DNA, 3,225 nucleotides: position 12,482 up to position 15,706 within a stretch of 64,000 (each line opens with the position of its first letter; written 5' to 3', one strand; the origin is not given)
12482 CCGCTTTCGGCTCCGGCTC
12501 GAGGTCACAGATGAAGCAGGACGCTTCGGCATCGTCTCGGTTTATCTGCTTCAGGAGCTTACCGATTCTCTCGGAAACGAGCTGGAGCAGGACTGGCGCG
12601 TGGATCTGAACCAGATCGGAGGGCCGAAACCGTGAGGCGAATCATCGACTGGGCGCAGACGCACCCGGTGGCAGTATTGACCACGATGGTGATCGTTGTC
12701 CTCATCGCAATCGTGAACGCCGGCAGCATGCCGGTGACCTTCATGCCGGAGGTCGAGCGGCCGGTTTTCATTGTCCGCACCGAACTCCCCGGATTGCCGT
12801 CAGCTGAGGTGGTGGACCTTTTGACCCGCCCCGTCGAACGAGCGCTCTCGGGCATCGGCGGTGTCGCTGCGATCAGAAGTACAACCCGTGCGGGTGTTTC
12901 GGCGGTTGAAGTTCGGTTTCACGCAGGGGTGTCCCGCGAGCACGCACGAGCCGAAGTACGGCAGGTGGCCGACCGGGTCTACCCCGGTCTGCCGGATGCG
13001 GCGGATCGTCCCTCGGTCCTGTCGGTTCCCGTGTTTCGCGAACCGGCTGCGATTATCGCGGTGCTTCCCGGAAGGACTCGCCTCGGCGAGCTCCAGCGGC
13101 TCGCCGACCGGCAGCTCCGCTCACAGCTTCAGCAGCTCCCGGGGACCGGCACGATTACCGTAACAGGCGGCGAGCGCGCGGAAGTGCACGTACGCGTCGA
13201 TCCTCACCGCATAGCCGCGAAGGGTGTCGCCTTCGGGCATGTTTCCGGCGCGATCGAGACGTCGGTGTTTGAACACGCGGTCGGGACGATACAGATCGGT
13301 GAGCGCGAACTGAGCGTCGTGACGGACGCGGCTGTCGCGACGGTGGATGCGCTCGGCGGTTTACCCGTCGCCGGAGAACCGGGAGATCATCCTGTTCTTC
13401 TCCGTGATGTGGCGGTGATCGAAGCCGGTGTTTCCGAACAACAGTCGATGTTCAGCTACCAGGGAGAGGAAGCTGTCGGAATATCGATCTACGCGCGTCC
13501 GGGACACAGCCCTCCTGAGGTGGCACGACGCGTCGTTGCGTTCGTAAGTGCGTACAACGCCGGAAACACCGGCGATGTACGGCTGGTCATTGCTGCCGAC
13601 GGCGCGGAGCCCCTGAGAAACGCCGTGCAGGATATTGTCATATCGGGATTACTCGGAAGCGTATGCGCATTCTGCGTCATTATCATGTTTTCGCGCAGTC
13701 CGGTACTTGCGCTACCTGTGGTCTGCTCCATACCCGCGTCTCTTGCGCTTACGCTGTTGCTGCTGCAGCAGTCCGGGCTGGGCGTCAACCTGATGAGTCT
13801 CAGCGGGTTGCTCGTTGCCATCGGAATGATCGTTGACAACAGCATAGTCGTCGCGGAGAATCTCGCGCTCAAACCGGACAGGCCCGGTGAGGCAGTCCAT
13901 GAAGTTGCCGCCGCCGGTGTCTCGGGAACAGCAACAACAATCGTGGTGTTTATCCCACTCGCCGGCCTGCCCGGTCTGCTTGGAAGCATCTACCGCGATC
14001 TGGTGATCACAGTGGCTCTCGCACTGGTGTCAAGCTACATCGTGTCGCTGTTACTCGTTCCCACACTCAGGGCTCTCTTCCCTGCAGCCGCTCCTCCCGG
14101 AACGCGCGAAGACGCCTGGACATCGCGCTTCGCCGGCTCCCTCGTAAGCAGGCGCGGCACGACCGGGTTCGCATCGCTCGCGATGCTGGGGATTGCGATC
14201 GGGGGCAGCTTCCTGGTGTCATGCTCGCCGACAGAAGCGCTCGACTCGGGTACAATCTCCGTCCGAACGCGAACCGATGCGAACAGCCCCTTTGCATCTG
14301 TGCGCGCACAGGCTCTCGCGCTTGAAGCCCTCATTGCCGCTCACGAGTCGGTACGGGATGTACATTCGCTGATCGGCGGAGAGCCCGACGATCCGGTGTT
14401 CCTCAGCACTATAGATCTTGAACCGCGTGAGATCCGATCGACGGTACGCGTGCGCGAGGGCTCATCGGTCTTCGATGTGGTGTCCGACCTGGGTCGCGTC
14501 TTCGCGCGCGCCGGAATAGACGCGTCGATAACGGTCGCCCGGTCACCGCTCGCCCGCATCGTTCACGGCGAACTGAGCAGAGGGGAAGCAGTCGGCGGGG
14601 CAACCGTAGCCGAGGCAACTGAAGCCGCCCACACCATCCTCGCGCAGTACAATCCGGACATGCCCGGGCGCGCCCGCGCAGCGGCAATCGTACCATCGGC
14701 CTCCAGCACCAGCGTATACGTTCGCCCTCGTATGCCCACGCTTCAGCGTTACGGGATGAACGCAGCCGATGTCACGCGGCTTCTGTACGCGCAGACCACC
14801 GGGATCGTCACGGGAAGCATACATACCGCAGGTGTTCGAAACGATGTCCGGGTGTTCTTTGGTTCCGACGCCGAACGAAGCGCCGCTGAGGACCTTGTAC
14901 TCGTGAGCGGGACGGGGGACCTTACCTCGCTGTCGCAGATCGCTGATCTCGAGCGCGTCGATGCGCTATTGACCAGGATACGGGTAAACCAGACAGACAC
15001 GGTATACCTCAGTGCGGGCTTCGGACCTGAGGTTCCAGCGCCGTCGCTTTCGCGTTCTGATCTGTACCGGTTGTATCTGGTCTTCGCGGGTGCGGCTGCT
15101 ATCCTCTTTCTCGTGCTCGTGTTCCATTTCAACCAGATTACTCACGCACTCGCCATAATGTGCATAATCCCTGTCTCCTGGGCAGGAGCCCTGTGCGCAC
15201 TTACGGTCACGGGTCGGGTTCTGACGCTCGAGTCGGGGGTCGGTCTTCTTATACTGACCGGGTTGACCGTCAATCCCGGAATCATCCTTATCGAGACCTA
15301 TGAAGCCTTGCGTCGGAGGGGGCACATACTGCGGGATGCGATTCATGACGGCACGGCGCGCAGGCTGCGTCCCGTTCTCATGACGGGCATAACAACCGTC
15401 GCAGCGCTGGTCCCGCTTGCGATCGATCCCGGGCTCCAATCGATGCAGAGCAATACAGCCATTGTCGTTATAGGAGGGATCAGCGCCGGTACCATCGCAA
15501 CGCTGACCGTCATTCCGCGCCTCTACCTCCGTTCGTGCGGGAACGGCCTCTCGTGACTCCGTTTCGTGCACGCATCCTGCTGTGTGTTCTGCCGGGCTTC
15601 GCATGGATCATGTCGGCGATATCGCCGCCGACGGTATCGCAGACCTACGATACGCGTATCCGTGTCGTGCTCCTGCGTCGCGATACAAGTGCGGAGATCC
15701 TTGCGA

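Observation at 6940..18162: Six-gene translationally coupled efflux-like operon with two Ig-fold lipoproteins inserted between the adaptor and the pump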

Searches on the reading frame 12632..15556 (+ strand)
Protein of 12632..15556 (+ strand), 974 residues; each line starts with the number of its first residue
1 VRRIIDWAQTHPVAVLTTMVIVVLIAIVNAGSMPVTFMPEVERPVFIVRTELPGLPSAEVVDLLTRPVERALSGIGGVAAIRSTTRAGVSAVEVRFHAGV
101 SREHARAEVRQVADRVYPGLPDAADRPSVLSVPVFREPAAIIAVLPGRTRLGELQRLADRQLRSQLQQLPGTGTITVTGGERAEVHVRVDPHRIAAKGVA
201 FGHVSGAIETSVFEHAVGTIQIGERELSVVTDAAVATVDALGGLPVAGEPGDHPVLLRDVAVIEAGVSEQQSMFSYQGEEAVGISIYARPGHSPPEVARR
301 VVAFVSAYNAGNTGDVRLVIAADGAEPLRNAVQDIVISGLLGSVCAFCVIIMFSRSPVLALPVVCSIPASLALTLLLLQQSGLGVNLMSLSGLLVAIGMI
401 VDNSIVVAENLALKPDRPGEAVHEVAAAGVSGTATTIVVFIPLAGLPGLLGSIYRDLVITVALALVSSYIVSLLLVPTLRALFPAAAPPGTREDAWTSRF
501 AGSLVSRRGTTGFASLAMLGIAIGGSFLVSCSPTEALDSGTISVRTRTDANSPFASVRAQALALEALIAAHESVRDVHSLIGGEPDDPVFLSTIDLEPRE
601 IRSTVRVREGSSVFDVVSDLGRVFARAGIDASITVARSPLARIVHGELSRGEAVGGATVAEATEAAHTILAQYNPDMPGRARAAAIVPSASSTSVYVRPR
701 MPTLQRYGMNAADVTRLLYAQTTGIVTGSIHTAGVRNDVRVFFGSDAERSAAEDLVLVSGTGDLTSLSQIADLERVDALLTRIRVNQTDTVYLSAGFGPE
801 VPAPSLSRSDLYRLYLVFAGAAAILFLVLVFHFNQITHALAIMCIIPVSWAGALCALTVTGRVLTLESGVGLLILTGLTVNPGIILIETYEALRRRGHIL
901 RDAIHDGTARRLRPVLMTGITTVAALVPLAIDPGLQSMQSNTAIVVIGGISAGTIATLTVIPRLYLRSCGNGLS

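Call 5: search_protein_families(library=pfam, proteins=[window:12632-15556:+], max_evalue=0.1)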
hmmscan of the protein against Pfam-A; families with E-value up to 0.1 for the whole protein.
window:12632-15556:+ (974 aa): 2 families
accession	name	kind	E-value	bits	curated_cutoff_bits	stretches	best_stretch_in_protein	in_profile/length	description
PF00873.25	ACR_tran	-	3.1e-131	439.5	28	2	7-795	4-818/1021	AcrB/AcrD/AcrF family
PF02355.23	SecD_SecF_C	-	0.00013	21.9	20.5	1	815-960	34-178/189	Protein export membrane protein SecD/SecF, C-terminal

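Call 6: search_protein_families(library=ncbifam, proteins=[window:12632-15556:+], max_evalue=0.1)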
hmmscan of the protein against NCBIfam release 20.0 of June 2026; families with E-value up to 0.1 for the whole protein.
window:12632-15556:+ (974 aa): 19 families
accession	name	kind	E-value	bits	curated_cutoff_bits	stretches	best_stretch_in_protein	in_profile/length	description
NF033617.1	RND_permease_2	subfamily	2.3e-102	343.7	1250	2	9-795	5-806/1009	multidrug efflux RND transporter permease subunit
NF000282.2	RND_permease_1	subfamily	1.6e-72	244.9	1250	2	18-490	14-502/1029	multidrug efflux RND transporter permease subunit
NF007133.0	PRK09579.1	equivalog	3.8e-66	223.4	1763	2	11-481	10-486/1017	multidrug efflux RND transporter permease subunit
TIGR00914.1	2A0601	subfamily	4e-63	213.6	701.45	2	3-483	4-506/1051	CusA/CzcA family heavy metal efflux RND transporter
TIGR00915.1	2A0602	subfamily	1e-60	205.7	940.35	2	13-488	10-501/1050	efflux RND transporter permease subunit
NF007798.0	PRK10503.1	equivalog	4.2e-55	186.9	1584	2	11-481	19-496/1040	MdtB/MuxB family multidrug efflux RND transporter permease subunit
NF007905.0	PRK10614.1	equivalog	1.2e-52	178.8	1774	2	11-486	10-492/1025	multidrug efflux RND transporter permease subunit MdtC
NF007131.0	PRK09577.1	equivalog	2.7e-46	157.8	1768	2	12-481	9-493/1045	multidrug efflux RND transporter permease subunit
NF000037.1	RND_perm_OqxB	exception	8.7e-46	156.2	2200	2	14-495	15-508/1050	multidrug efflux RND transporter permease subunit OqxB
NF007842.1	PRK10555.1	equivalog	1.8e-38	132.1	1854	2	13-481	10-494/1036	multidrug efflux RND transporter permease AcrD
NF011706.2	PRK15127.1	equivalog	8.6e-33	113.3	2150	2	13-482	10-495/1049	multidrug efflux RND transporter permease subunit AcrB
TIGR00916.1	2A0604s01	subfamily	5.4e-10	39.3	148.6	2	816-956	94-229/231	SecD/SecF family protein translocase subunit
TIGR00921.1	2A067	subfamily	2.1e-05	22.8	351.9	1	817-964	197-342/733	hydrophobe/amphiphile efflux-3 (HAE3) family transporter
NF006354.0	PRK08578.1-2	equivalog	3.4e-05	23.4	353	2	329-441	125-233/296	preprotein translocase subunit SecF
NF006356.0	PRK08578.1-4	equivalog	0.00017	21.3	330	1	347-429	159-242/302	preprotein translocase subunit SecF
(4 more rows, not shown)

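Call 19: search_solved_structures(query=window:12632-15556:+, max_evalue=1e-10, show_alignments=1)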
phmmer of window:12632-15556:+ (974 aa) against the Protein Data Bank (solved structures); distinct sequences matched with E-value up to 1e-10: 80 (the best 60 are shown).
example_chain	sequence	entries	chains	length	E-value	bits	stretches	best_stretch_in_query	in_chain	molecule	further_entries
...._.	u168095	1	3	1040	1.8e-50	175.5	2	11-482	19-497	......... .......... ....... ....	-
7cz9_A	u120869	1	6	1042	3.8e-49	171.1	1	15-496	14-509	Efflux pump membrane transporter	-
8zxs_A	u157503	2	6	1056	4e-49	171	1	15-496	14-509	Efflux pump membrane transporter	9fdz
8yr0_A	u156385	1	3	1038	5.3e-48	167.3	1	15-483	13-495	Cation/multidrug efflux pump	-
9lyj_C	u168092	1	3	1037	9.6e-48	166.5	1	12-500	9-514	Multidrug resistance protein MdtF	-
9qpr_C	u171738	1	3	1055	1e-47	166.4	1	12-500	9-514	Multidrug resistance protein MdtF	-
9qps_A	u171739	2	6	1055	1.1e-47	166.3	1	12-500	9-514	Multidrug resistance protein MdtF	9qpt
7wlv_A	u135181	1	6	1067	3.8e-46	161.2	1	15-500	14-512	Efflux pump membrane transporter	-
8z1u_A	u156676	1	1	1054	2e-44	155.5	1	12-482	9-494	Efflux pump membrane transporter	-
9e9f_B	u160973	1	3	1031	2.2e-44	155.4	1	12-482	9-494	Efflux pump membrane transporter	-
9j3d_J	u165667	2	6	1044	3.1e-43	151.6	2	28-507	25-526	Efflux pump membrane transporter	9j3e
7b8p_A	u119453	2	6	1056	4.1e-43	151.2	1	12-482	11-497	Efflux pump membrane transporter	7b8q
6ows_A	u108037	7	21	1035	4.3e-43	151.1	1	12-482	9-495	Efflux pump membrane transporter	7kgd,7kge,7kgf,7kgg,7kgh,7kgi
4k0e_A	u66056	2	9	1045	7.3e-42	147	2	28-781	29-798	Heavy metal cation tricomponent efflux pump ZneA(CzcA-like)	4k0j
7wls_A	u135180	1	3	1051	6e-41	144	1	12-494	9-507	Efflux pump membrane transporter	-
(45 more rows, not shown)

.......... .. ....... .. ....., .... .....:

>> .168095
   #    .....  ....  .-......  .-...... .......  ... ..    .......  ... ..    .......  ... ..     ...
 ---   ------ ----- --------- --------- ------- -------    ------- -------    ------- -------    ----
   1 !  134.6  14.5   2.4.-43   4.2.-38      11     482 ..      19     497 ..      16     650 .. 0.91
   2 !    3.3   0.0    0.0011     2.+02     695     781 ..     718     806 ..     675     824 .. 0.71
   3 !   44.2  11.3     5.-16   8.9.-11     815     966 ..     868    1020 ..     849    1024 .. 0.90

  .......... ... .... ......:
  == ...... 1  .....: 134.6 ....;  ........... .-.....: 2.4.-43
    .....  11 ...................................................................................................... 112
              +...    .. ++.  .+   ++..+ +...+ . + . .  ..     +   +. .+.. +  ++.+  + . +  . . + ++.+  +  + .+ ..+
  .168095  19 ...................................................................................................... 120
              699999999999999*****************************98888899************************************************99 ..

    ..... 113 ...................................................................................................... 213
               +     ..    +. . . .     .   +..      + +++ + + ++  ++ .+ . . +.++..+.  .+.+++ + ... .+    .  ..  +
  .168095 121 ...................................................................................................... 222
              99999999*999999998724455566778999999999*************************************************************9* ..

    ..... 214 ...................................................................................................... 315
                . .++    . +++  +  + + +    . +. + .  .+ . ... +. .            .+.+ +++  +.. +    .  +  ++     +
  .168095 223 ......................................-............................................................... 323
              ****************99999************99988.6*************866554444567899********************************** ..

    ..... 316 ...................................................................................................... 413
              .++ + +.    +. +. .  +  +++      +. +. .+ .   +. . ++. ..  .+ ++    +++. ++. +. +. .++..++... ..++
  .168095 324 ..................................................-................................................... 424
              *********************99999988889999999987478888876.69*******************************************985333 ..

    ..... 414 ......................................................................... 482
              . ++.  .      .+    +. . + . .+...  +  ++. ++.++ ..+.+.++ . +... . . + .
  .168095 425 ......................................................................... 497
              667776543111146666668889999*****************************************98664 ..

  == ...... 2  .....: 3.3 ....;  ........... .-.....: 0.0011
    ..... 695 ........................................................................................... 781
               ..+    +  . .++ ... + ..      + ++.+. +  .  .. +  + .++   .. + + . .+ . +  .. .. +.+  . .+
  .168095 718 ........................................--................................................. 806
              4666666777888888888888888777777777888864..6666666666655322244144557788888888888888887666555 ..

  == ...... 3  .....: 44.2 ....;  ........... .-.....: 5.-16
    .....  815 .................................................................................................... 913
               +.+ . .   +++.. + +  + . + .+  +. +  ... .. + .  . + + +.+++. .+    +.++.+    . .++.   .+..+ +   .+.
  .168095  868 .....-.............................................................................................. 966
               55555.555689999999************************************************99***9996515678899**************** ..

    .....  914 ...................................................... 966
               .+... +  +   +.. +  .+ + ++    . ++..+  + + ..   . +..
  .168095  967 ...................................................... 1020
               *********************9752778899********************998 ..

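Call 40: find_related_loci(query=A1, collection=genome_contigs, flank=10000)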
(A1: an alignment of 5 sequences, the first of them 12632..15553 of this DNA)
Query A1 (974 aa) in genome_contigs; peptide patterns used: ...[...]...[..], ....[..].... (x = any residue, [..] = any of these).
137 stretches matched a pattern; 2 encode a relative of the query (tblastn E <= 1e-3); 2 distinct loci.
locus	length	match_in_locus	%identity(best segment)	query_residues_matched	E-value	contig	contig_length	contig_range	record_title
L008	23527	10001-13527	52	1-965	0e+0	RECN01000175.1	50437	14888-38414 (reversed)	MAG: Spirochaetaceae bacterium isolate DLM2.Bin42 NODE_576_length_50437_cov_11.2993, whole genome shotgun sequence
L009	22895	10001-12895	52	1-965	0e+0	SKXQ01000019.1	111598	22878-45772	MAG: Spirochaetaceae bacterium isolate CSSed162cmB_249 CSSed16-2cmB-46, whole genome shotgun sequence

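Call 45: find_homologous_proteins(query=window:12632-15553:+, max_evalue=1e-40)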
Query window:12632-15553:+ (974 aa): 566 proteins with E <= 1e-40 among 8000 candidates; the best 120 are listed.
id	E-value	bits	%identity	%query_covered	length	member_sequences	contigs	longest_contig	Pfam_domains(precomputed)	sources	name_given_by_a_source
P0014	0.0e+0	2058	100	100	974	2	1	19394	PF00873.26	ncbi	ncbi:MAG: efflux RND transporter permease subunit [bacterium]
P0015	0.0e+0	1642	80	100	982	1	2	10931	PF02355.23,PF00873.26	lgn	-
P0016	0.0e+0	1073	54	99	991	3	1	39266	PF02355.23,PF00873.26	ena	-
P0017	0.0e+0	1026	52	99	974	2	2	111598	PF02355.23,PF00873.26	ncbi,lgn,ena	-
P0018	0.0e+0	1022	52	99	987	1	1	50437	PF02355.23,PF00873.26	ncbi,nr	ncbi:MAG: efflux RND transporter permease subunit [Spirochaetaceae bacterium]|nr:MAG: efflux RND tra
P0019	7.4e-122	427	33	99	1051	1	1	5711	PF02355.23,PF00873.26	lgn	-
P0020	1.0e-84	304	33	49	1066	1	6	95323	PF03176.22,PF00873.26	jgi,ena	-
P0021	2.3e-81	293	33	49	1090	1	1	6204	PF03176.22,PF00873.26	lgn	-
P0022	8.1e-81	291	32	49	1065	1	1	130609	PF03176.22,PF00873.26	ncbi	-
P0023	1.1e-80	290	30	49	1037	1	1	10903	PF03176.22,PF00873.26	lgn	-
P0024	1.7e-80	290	32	49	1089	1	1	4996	PF03176.22,PF00873.26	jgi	-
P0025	1.7e-80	290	30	49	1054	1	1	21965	PF03176.22,PF00873.26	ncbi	-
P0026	1.9e-80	290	30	49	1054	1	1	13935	PF03176.22,PF00873.26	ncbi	-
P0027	2.2e-78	283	29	53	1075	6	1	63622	PF02355.23,PF00873.26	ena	-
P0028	3.5e-78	282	29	49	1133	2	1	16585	PF03176.22,PF02355.23,PF00873.26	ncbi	ncbi:efflux RND transporter permease subunit [candidate division KSB1 bacterium]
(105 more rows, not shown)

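Call 46: find_encoding_contigs(protein=P0019, flank=10000, max_places=3)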
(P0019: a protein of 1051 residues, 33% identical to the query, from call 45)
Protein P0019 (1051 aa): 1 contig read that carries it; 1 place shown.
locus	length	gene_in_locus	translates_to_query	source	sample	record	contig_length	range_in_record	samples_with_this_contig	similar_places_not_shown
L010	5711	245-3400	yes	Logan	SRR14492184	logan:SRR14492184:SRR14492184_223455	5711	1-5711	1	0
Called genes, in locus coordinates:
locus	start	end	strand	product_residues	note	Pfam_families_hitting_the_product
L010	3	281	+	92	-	?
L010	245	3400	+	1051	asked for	PF00873:ACR_tran, PF02355:SecD_SecF_C (weak)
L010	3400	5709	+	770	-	?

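Call 47: find_encoding_contigs(protein=P0020, flank=8000, max_places=2)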
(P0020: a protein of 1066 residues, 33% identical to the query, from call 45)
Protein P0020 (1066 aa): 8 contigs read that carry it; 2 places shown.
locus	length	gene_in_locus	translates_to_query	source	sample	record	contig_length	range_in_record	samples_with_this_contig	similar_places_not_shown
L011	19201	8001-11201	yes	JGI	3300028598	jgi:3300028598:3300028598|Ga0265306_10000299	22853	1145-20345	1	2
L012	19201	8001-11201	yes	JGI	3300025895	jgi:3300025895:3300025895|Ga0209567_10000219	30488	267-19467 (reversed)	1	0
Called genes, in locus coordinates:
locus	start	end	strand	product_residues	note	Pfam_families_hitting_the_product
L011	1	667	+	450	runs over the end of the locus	PF01565:FAD_binding_4, PF04030:ALO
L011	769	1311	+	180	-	PF03551:PadR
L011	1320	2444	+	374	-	PF25973:BSH_CzcB (weak), PF25954:Beta-barrel_RND_2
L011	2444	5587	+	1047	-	PF00873:ACR_tran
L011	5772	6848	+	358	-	PF25919:BSH_CusB (faint), PF25917:BSH_RND, PF25973:BSH_CzcB, PF25984:BSH_YknX (weak), PF25954:Beta-barrel_RND_2, PF25967:RND-MFP_C (weak), PF25989:YknX_C, PF25975:CzcB_C (weak), +1 more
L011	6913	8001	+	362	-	PF25919:BSH_CusB (faint), PF00364:Biotin_lipoyl (faint), PF25917:BSH_RND, PF25973:BSH_CzcB, PF25984:BSH_YknX (weak), PF25954:Beta-barrel_RND_2, PF25975:CzcB_C (weak), PF25989:YknX_C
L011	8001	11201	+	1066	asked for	PF00873:ACR_tran, PF03176:MMPL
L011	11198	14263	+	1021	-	PF00873:ACR_tran, PF03176:MMPL (faint), PF02355:SecD_SecF_C (weak)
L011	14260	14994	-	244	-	-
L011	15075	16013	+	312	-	PF00892:EamA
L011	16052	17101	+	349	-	PF00924:MS_channel_2nd, PF21082:MS_channel_3rd (weak)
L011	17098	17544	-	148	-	PF05099:TerB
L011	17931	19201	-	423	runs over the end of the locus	PF00266:Aminotran_5, PF01053:Cys_Met_Meta_PP, PF00266:Aminotran_5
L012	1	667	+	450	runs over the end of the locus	PF01565:FAD_binding_4, PF04030:ALO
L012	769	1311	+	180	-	PF03551:PadR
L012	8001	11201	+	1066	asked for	PF00873:ACR_tran, PF03176:MMPL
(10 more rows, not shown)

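Call 59: find_related_loci(query=A5, collection=metagenome_contigs, flank=10000)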
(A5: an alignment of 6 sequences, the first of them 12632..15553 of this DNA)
Query A5 (974 aa) in metagenome_contigs; peptide patterns used: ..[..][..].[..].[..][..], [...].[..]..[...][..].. (x = any residue, [..] = any of these).
573 stretches matched a pattern; 11 encode a relative of the query (tblastn E <= 1e-3); 11 distinct loci.
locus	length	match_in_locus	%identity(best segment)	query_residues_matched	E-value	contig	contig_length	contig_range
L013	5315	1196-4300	24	6-972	3e-68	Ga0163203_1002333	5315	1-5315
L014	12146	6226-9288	25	3-965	1e-65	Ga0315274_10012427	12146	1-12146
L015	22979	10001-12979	26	12-965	6e-50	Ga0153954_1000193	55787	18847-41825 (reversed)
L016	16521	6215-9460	26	21-966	1e-43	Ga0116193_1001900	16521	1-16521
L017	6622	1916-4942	25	2-934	2e-41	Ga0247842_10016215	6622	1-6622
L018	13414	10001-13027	25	2-934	2e-41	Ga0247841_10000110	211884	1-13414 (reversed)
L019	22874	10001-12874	28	15-934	2e-40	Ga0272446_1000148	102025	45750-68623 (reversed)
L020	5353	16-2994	26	32-965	3e-31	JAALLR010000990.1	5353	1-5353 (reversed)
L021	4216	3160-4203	25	10-356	1e-27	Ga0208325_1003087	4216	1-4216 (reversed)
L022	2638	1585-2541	24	12-332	9e-27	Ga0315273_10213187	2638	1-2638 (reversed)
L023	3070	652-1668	34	149-966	2e-15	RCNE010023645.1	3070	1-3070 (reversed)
